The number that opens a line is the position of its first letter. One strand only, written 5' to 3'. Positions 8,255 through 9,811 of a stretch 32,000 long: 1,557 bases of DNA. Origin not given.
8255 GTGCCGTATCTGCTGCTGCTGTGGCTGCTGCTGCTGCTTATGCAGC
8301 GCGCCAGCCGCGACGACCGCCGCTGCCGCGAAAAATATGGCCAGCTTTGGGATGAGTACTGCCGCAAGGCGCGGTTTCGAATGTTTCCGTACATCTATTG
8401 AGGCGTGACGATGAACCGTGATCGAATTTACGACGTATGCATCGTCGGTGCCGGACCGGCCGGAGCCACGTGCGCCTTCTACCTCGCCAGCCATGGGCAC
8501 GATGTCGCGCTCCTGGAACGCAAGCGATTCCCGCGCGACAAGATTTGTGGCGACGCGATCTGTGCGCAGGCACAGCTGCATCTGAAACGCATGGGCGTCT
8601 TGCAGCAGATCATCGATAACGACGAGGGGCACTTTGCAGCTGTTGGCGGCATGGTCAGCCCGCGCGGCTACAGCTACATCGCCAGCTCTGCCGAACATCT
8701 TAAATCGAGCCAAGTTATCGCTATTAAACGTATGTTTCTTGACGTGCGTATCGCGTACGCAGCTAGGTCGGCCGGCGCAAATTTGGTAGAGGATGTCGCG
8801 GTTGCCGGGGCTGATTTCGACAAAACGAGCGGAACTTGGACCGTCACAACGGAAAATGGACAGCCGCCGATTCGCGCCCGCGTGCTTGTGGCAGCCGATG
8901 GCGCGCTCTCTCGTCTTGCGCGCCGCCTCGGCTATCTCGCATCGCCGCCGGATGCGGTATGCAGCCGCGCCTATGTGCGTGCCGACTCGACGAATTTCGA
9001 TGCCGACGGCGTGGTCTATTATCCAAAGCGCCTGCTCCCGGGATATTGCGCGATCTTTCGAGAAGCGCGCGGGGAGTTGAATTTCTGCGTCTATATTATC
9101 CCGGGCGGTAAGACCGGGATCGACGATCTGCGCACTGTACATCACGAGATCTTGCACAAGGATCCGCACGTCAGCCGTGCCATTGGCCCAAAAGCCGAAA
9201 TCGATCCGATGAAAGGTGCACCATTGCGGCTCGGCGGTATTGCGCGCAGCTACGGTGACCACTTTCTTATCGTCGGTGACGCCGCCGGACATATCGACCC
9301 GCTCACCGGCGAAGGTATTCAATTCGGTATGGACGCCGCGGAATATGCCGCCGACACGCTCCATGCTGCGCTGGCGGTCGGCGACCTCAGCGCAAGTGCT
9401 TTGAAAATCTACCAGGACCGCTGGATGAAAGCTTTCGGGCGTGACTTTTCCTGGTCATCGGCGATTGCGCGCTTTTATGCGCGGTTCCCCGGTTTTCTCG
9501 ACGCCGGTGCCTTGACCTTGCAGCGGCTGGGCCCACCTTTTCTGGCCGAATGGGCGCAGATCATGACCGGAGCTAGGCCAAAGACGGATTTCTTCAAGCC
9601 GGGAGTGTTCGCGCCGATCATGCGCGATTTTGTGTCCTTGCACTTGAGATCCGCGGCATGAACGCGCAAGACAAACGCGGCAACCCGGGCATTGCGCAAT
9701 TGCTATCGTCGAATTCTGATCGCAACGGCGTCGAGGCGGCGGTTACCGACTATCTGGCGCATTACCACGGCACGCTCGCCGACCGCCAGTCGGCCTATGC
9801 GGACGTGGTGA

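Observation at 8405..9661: Geranylgeranyl-reductase-family flavoprotein embedded between sterol reductase and SMT: candidate non-canonical sterol side-chain reductase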

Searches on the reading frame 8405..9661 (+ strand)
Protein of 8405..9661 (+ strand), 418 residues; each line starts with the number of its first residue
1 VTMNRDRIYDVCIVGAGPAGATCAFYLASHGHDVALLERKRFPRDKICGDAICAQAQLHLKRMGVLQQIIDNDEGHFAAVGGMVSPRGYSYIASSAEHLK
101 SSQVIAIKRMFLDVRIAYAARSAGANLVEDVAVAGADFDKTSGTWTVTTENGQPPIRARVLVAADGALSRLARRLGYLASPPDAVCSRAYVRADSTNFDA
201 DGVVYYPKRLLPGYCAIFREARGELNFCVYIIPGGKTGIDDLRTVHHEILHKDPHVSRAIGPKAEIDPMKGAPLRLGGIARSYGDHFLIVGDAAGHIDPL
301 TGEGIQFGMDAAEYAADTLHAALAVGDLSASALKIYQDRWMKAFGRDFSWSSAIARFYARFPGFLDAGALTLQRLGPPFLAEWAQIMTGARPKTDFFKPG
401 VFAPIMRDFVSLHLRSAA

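Call 4: search_protein_families(library=pfam, proteins=[window:8405-9661:+])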
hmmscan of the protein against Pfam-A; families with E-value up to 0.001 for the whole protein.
window:8405-9661:+ (418 aa): 12 families
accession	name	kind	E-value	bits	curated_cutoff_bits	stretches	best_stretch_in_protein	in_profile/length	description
PF01494.25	FAD_binding_3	-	9.4e-18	65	22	1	9-337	2-335/349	FAD binding domain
PF01266.30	DAO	-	1.1e-13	51.9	27.9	1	10-42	1-33/353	FAD dependent oxidoreductase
PF07992.20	Pyr_redox_2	-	1.5e-07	31.6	26.1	1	9-47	1-40/291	Pyridine nucleotide-disulphide oxidoreductase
PF13450.12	NAD_binding_8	-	3.6e-07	30.8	21.9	1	13-41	1-29/68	NAD(P)-binding Rossmann-like domain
PF04820.20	Trp_halogenase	-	3.6e-07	29.8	21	0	10-125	1-122/458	Tryptophan halogenase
PF03486.20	HI0933_like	-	1.9e-05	24.7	50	1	10-49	2-43/244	HI0933-like protein Rossmann domain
PF05834.18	Lycopene_cycl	-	2.1e-05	24.3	23.4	0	10-38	1-31/380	Lycopene cyclase protein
PF01946.23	Thi4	-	3.8e-05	23.5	26.2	1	9-40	18-50/235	Thi4 family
PF00890.30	FAD_binding_2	-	7.8e-05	22.5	20.4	1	10-40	1-31/414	FAD binding domain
PF00070.33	Pyr_redox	-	9.3e-05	23.3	22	1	11-65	2-55/82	Pyridine nucleotide-disulphide oxidoreductase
PF12831.13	FAD_oxidored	-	0.00014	21.7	27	1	10-42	1-33/416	FAD dependent oxidoreductase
PF01134.28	GIDA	-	0.00039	20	22.1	1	10-60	1-52/391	Glucose inhibited division protein A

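Call 5: search_protein_families(library=ncbifam, proteins=[window:8405-9661:+], max_evalue=0.01)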
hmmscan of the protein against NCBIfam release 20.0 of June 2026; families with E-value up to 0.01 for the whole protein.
window:8405-9661:+ (418 aa): 113 families (the best 25 are shown)
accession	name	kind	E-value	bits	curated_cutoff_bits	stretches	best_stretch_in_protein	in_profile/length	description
TIGR02032.1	GG-red-SF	subfamily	3.3e-50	171.5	158.8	1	9-318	1-296/297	geranylgeranyl reductase family protein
NF045655.1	MkRedMenJ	equivalog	1.2e-34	119.9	700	1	9-366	5-353/406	menaquinone reductase MenJ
TIGR02023.1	BchP-ChlP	subfamily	8e-27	94.2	343.3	1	9-355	1-332/388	geranylgeranyl diphosphate reductase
NF049967.1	QhpG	equivalog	3.8e-22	78.8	240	1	11-360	1-327/423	flavin-dependent monooxygenase QhpG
NF004834.1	PRK06185.1-3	subfamily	3e-21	75.7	500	1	8-339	7-339/420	FAD-dependent oxidoreductase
NF041080.1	DGGGPL_reductase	equivalog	9.2e-20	70.9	580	1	9-346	2-338/447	digeranylgeranylglycerophospholipid reductase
NF038171.1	maturase_LodB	equivalog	2.5e-17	63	400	2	10-186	1-178/361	lysine-epsilon-oxidase maturase LodB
TIGR01988.1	Ubi-OHases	subfamily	3.1e-17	62.5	224.65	2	10-176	1-172/387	ubiquinone biosynthesis hydroxylase, UbiH/UbiF/VisC/COQ6 family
NF041385.1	Dggglyphlred_Halo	equivalog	3.4e-17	62.1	700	2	283-343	277-339/405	digeranylgeranylglycerophospholipid reductase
NF033113.0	halo_ClmS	equivalog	6.6e-17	61.2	900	1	10-176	4-174/570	chloramphenicol-biosynthetic FADH2-dependent halogenase CmlS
NF041160.1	DGGPL_Thplmales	equivalog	4.5e-16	58.8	780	1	8-346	3-337/396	digeranylgeranylglycerophospholipid reductase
NF006593.0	PRK09126.1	equivalog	5.5e-16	58.4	420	2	9-179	5-178/393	5-demethoxyubiquinol-8 5-hydroxylase UbiM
NF004833.1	PRK06185.1-1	subfamily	1.4e-15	57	488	1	11-340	5-336/403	FAD-dependent oxidoreductase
TIGR02028.1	ChlP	equivalog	5.4e-14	51.8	505.3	2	11-176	3-167/398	geranylgeranyl reductase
NF038174.1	maturase_GoxB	equivalog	1.5e-13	50.6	400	1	10-180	2-166/358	glycine oxidase maturase GoxB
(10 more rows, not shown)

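Call 12: find_homologous_proteins(query=window:8405-9661:+)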
Query window:8405-9661:+ (418 aa): 6791 proteins with E <= 0.001 among 8000 candidates; the best 120 are listed.
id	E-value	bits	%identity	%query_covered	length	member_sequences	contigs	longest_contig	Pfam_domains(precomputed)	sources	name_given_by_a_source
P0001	1.8e-230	783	81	100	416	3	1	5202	PF01946.24,PF01266.31,PF13450.13,PF07992.21,PF00070.34,PF04820.21,PF01494.26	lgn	-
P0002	1.3e-229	780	81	99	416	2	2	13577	PF01946.24,PF01266.31,PF13450.13,PF07992.21,PF04820.21,PF05834.19,PF01494.26,PF12831.14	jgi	jgi:geranylgeranyl reductase family protein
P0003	4.6e-227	772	79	100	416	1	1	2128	PF01946.24,PF01266.31,PF13450.13,PF00890.31,PF07992.21,PF04820.21,PF01494.26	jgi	-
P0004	4.3e-224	762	80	99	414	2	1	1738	PF01946.24,PF01266.31,PF13450.13,PF00890.31,PF07992.21,PF00070.34,PF04820.21,PF05834.19,PF01494.26,PF12831.14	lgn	-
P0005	2.1e-223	760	79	99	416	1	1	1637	PF01266.31,PF13450.13,PF07992.21,PF01494.26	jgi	jgi:menaquinone-9 beta-reductase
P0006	4.4e-222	756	78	100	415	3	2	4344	PF01946.24,PF01266.31,PF13450.13,PF07992.21,PF01494.26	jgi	jgi:menaquinone-9 beta-reductase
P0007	1.6e-221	754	79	100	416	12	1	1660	PF01946.24,PF01266.31,PF13450.13,PF00890.31,PF07992.21,PF00070.34,PF03486.21,PF04820.21,PF01494.26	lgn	-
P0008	7.8e-213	725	75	99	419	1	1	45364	PF01946.24,PF01266.31,PF13450.13,PF00890.31,PF07992.21,PF04820.21,PF01494.26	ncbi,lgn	-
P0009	5.5e-188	643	70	98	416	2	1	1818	PF01266.31,PF13450.13,PF07992.21,PF05834.19,PF01494.26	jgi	-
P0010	2.1e-187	641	69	98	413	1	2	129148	PF01266.31,PF13450.13,PF07992.21,PF04820.21,PF05834.19,PF01494.26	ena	-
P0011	6.6e-185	633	68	98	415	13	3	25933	PF01266.31,PF13450.13,PF07992.21,PF04820.21,PF05834.19,PF01494.26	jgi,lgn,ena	jgi:menaquinone-9 beta-reductase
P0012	5.8e-184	630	67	98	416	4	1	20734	PF01266.31,PF13450.13,PF07992.21,PF05834.19,PF01494.26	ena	-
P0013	7.8e-178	610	66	98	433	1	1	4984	PF01946.24,PF01266.31,PF13450.13,PF00890.31,PF07992.21,PF03486.21,PF04820.21,PF05834.19,PF01134.29,PF01494.26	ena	-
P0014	1.2e-177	609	67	96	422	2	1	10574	PF01946.24,PF01266.31,PF13450.13,PF07992.21,PF04820.21,PF05834.19,PF01494.26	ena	-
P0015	7.7e-175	600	66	96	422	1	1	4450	PF01946.24,PF01266.31,PF13450.13,PF04820.21,PF01494.26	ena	-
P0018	1.7e-173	596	65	96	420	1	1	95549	PF01946.24,PF01266.31,PF13450.13,PF07992.21,PF04820.21,PF05834.19,PF01134.29,PF01494.26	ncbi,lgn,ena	-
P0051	1.9e-156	539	62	98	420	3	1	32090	PF01946.24,PF01266.31,PF13450.13,PF00890.31,PF07992.21,PF03486.21,PF04820.21,PF05834.19,PF01134.29,PF01494.26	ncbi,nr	ncbi:MAG: NAD(P)/FAD-dependent oxidoreductase [Acidisphaera sp.]|nr:NAD(P)/FAD-dependent oxidoreduct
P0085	1.0e-150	521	58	95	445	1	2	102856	PF01946.24,PF01266.31,PF13450.13,PF00890.31,PF07992.21,PF03486.21,PF04820.21,PF01134.29,PF01494.26,PF12831.14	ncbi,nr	ncbi:MAG: geranylgeranyl reductase family protein [Myxococcales bacterium]|nr:geranylgeranyl reducta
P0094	1.3e-149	517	57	96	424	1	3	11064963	PF01946.24,PF01266.31,PF13450.13,PF00890.31,PF07992.21,PF04820.21,PF01494.26,PF12831.14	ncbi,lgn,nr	ncbi:geranylgeranyl reductase [Calothrix sp. NIES-4071]|nr:geranylgeranyl reductase [Calothrix sp. N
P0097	1.7e-149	517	56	98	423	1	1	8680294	PF01266.31,PF13450.13,PF00890.31,PF07992.21,PF04820.21,PF01494.26,PF12831.14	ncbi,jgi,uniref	ncbi:hypothetical protein NSTC745_04320 [Nostoc sp. DSM 114161]|jgi:geranylgeranyl reductase family 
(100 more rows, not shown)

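Call 17: find_related_loci(query=A1, collection=genome_contigs, flank=10000)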
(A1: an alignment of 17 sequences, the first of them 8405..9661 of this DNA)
Query A1 (418 aa) in genome_contigs; peptide patterns used: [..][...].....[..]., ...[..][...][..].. (x = any residue, [..] = any of these).
600 stretches matched a pattern (row limit reached: there are more); 88 encode a relative of the query (tblastn E <= 1e-3); the best 80 are kept; 80 distinct loci.
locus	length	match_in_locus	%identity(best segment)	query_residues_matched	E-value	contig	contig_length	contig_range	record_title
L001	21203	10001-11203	65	9-409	3e-171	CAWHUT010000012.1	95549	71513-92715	MAG: uncultured Alphaproteobacteria bacterium isolate MFD03044.bin.2.60 genome assembly, contig: contig_50424, whole gen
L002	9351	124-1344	62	13-418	2e-163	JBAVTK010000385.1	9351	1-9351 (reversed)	MAG: Aliidongia sp. isolate MFD01323_ilm_asm_bin9 k127_139124, whole genome shotgun sequence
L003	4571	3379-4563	61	8-401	4e-165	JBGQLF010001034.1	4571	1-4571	MAG: Gemmataceae bacterium isolate OBJ2_061818_050_44 k141_3453204_length_4571_cov_7.0014, whole genome shotgun sequence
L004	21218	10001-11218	60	9-415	2e-159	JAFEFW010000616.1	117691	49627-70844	MAG: Proteobacteria bacterium isolate SZAS TMP-3 LIN-669__616__length-117691, whole genome shotgun sequence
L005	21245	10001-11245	57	3-416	3e-155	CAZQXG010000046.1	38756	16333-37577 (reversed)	MAG TPA_asm: uncultured Alcaligenaceae bacterium isolate binchicken_co95_139 genome assembly, contig: NODE_368_length_38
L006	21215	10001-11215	57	4-405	3e-155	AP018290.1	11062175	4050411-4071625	Calothrix sp. NIES-4105 DNA, nearly complete genome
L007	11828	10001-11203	58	8-406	3e-153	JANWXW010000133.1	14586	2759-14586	MAG: Myxococcota bacterium isolate SKYG55 k141_96260, whole genome shotgun sequence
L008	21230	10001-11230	62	8-418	3e-153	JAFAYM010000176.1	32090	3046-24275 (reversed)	MAG: Acidisphaera sp. isolate CP_BM_RX_R8_15 BM_RX_R8_k147_2172670, whole genome shotgun sequence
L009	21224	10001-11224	59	9-415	1e-150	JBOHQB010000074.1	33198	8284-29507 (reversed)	MAG: Candidatus Rokuibacteriota bacterium isolate H1-B1_metabat2.bin.40_sub k127_558241, whole genome shotgun sequence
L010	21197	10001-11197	60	8-407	1e-149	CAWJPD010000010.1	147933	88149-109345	MAG: uncultured Alphaproteobacteria bacterium isolate MFD04463.bin.1.108 genome assembly, contig: contig_60996, whole ge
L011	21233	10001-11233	57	9-418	1e-148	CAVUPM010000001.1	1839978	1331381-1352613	MAG: uncultured Candidatus Rokubacteria bacterium isolate MFD06229.bin.2.170 genome assembly, contig: contig_11623, whol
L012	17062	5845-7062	54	6-406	3e-147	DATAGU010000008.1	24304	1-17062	MAG TPA_asm: Polyangia bacterium isolate SMAG_U6837 k141_3928269, whole genome shotgun sequence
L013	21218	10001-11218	56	1-406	5e-147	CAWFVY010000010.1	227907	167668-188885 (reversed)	MAG: uncultured Acidobacteriota bacterium isolate MFD04967.bin.1.18 genome assembly, contig: contig_43182, whole genome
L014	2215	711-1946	52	4-414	3e-155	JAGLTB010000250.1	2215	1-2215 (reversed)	MAG: Candidatus Heimdallarchaeota archaeon isolate RS_9_76 ROV157_9.bin.76.fa_250, whole genome shotgun sequence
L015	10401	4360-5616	51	1-414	8e-145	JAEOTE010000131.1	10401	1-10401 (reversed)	MAG: Candidatus Heimdallarchaeota archaeon isolate YT1_029 k127_52612739, whole genome shotgun sequence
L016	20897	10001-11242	51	4-416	2e-143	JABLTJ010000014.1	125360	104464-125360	MAG: Promethearchaeati archaeon isolate HMA_bin2.96 metabat2_96_fa_scaffold_142, whole genome shotgun sequence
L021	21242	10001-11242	48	3-415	3e-135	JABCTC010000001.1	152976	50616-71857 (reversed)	MAG: Candidatus Heimdallarchaeota archaeon isolate HM4_B41 NODE_19_length_152976_cov_1.388_ID_39265442, whole genome sho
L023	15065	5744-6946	53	6-406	1e-134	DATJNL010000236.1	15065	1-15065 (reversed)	MAG TPA_asm: Myxococcales bacterium isolate SMAG_U14860 k141_4256281, whole genome shotgun sequence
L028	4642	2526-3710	49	8-405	3e-124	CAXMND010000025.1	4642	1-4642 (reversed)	MAG: uncultured Coxiellaceae bacterium isolate 07C-BC-St02_bin.6.orig genome assembly, contig: k141_3420996, whole genom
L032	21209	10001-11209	50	1-407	8e-126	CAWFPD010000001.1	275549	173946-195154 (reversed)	MAG: uncultured delta proteobacterium isolate MFD05684.bin.1.356 genome assembly, contig: contig_104401, whole genome sh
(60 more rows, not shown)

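Call 20: list_cluster_members(proteins=[P0094, P0097, window:8405-9661:+, P0008, P0018, P0085, P0051])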
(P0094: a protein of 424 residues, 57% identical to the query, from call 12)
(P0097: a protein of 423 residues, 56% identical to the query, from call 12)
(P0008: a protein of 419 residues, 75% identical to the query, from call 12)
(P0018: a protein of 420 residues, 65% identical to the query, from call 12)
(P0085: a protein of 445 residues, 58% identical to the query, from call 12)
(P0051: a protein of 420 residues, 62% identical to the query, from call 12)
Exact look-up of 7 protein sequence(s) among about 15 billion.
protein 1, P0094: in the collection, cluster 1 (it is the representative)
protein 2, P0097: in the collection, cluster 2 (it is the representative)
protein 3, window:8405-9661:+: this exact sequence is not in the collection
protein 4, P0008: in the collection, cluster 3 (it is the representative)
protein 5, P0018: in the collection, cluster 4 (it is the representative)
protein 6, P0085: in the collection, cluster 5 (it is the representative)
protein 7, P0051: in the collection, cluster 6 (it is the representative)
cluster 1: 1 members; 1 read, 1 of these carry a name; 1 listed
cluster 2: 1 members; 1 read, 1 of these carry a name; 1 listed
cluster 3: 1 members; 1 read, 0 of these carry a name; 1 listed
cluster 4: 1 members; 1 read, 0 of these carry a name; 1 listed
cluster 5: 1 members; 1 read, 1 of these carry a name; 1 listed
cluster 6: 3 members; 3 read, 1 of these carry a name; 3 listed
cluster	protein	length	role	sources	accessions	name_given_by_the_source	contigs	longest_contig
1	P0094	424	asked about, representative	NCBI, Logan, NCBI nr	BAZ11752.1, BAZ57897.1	geranylgeranyl reductase [Calothrix sp. NIES-4071]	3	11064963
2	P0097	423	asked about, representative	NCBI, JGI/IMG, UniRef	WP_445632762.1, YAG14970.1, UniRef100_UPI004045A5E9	hypothetical protein NSTC745_04320 [Nostoc sp. DSM 114161] | geranylgeranyl reductase family protein | NAD(P)/FAD-dependent oxidoreductase n=1 Tax=Nostoc sp. DSM 114161 TaxID=3440143 ...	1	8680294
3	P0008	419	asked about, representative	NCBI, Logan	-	-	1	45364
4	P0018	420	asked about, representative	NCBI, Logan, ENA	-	-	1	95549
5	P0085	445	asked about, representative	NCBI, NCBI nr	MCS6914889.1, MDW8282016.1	MAG: geranylgeranyl reductase family protein [Myxococcales bacterium] | geranylgeranyl reductase family protein [Myxococcota bacterium]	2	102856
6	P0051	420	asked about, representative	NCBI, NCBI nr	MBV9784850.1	MAG: NAD(P)/FAD-dependent oxidoreductase [Acidisphaera sp.] | NAD(P)/FAD-dependent oxidoreductase [Acidisphaera sp.]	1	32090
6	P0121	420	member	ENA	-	-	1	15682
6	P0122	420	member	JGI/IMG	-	-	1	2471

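Call 21: search_solved_structures(query=A1, show_alignments=3, max_evalue=0.00001)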
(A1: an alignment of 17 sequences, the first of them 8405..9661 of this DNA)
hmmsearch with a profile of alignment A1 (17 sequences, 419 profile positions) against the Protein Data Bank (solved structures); distinct sequences matched with E-value up to 0.00001: 55.
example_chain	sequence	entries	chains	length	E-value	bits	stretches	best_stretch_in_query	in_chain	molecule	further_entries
7koe_C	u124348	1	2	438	1.8e-27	99.3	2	8-179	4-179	Electron transfer flavoprotein-quinone oxidoreductase FixC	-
7fco_A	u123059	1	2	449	2.1e-26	95.8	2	7-178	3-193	ChlB4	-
3oz2_A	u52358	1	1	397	4.2e-26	94.8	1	7-348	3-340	Digeranylgeranylglycerophospholipid reductase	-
5dbj_E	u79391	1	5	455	3.2e-25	91.9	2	106-338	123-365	FADH2-dependent halogenase PltA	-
5buk_A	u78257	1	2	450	8.2e-25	90.5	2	5-49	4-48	FADH2-dependent halogenase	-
8zop_A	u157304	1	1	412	3.3e-21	78.6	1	4-341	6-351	Halogenase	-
3e1t_A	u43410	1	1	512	7.4e-21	77.5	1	4-176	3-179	Halogenase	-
3i3l_A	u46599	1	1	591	3.9e-19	71.8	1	9-178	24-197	Alkylhalidase CmlS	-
3nix_A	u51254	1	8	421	2.2e-16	62.8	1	6-178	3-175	Flavoprotein/dehydrogenase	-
5bva_A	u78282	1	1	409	1.8e-15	59.7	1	7-174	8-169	flavin-dependent halogenase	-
5bul_A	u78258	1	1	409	5.2e-15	58.2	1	7-174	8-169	flavin-dependent halogenase triple mutant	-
8uiu_A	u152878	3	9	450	1.3e-14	56.9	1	238-362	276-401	Flavin monooxygenase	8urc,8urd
4opt_A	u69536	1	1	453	4.2e-14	55.3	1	5-64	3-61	Conserved Archaeal protein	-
4opg_A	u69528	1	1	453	5.4e-14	54.9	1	5-64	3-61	Conserved Archaeal protein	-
4opl_A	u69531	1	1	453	5.9e-14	54.8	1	5-64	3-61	Conserved Archaeal protein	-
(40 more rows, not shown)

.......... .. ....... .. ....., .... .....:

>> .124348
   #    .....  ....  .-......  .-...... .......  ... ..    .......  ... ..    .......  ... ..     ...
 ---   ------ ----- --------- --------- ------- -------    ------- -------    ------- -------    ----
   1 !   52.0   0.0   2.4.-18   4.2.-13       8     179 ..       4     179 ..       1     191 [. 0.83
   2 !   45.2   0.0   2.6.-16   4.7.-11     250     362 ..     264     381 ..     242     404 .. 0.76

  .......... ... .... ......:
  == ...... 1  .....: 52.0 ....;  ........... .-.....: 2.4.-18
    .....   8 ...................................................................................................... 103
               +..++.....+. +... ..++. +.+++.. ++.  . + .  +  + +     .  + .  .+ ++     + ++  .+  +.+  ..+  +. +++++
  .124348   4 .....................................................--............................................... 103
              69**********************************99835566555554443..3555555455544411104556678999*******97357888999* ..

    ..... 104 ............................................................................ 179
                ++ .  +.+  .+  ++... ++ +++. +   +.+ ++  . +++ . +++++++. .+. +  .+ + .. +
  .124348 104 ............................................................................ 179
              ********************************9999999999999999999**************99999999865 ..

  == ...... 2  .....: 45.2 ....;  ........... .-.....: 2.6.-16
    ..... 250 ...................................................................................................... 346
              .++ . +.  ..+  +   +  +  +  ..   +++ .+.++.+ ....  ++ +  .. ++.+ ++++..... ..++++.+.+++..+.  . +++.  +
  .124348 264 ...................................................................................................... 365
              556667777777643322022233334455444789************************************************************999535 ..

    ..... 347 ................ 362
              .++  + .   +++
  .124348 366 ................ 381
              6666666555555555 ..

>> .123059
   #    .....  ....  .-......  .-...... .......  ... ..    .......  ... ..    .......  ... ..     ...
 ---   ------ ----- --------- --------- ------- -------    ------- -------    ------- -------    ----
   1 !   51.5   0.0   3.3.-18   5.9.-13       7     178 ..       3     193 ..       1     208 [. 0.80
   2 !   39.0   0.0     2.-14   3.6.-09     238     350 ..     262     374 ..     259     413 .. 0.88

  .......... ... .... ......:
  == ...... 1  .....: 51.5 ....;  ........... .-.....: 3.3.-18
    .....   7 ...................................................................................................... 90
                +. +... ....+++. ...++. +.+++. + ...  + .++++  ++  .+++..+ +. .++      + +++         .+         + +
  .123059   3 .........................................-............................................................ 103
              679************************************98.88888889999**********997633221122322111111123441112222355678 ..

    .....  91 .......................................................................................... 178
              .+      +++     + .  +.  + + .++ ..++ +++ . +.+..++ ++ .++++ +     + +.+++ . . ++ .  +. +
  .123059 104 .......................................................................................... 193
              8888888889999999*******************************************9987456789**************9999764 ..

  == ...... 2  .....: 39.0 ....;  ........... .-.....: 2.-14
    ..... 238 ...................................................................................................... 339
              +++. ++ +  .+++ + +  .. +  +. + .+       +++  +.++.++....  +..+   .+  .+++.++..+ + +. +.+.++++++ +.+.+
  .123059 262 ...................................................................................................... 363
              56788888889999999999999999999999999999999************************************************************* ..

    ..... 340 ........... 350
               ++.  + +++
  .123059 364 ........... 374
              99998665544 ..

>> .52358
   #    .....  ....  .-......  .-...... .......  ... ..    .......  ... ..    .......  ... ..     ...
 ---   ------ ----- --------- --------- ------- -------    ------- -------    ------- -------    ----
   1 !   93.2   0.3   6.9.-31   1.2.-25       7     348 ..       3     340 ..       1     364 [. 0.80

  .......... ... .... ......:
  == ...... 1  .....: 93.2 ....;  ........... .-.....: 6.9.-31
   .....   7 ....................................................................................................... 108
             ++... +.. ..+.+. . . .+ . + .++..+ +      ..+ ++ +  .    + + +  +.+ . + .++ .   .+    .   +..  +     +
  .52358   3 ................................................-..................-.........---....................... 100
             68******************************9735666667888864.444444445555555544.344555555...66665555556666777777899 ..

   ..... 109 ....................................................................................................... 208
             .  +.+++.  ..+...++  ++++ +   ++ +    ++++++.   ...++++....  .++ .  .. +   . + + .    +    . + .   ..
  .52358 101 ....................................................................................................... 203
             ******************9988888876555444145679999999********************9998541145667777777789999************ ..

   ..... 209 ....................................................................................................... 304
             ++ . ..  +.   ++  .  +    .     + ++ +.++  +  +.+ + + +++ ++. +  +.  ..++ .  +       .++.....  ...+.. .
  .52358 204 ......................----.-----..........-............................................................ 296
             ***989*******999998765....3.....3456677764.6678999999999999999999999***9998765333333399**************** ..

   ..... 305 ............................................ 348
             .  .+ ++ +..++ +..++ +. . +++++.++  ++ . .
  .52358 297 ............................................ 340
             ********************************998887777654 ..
